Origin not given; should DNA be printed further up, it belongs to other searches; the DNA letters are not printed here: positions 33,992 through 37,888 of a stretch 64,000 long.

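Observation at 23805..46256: Tandem array of five paralogous 1166-1210-aa secreted multidomain proteins, each with a private structured leader and terminator, two with cognate GntR regulators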

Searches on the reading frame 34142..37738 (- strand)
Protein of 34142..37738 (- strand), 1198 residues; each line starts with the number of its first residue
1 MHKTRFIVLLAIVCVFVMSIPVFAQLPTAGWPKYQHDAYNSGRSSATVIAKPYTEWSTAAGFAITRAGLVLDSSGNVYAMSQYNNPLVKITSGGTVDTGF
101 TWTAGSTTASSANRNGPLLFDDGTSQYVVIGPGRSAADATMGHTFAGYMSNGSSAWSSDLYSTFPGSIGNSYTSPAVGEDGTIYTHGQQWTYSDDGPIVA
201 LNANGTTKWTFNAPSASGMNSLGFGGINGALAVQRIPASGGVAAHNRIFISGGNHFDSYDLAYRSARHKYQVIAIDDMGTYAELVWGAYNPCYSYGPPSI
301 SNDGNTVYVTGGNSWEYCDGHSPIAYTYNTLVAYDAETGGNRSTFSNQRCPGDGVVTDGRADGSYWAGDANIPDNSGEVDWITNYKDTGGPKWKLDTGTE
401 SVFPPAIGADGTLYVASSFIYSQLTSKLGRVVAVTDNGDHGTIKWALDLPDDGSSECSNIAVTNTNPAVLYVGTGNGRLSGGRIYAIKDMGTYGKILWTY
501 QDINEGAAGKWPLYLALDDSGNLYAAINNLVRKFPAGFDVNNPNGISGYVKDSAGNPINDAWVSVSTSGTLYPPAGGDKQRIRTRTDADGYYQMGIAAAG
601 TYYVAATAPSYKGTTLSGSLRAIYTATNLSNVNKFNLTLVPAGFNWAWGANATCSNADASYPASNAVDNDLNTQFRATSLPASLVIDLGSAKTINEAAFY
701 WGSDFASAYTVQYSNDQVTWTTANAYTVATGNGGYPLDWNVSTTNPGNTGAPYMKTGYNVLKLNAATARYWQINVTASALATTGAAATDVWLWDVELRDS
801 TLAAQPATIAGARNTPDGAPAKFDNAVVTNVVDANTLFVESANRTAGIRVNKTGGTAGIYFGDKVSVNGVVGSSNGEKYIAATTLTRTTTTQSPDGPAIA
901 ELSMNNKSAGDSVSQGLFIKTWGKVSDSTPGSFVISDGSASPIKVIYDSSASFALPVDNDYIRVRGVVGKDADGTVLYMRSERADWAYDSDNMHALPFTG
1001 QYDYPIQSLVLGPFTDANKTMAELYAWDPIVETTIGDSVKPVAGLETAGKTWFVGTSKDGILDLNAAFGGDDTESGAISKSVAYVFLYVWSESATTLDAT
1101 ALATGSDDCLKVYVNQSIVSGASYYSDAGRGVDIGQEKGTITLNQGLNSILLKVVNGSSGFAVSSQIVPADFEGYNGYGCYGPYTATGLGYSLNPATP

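Call 3: search_protein_families(library=pfam, proteins=[window:34142-37738:-], max_evalue=0.01)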
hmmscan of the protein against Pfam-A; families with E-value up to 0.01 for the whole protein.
window:34142-37738:- (1198 aa): 5 families
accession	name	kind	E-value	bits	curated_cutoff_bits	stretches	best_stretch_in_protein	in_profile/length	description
PF00754.31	F5_F8_type_C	-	1e-12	48.8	28.2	1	652-777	2-114/127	F5/8 type C domain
PF13620.12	CarboxypepD_reg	-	2.5e-10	41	32.3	1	546-617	2-65/82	Carboxypeptidase regulatory-like domain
PF22633.2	F5_F8_type_C_2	-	5e-09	37.1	27.8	1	665-732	1-73/91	NedA-like, galactose-binding domain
PF10670.15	DUF4198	-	0.0044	17.6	34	0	554-607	156-206/209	Domain of unknown function (DUF4198)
PF17210.9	SdrD_B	-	0.0057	17.3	29.7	0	579-616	37-74/112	SdrD B-like domain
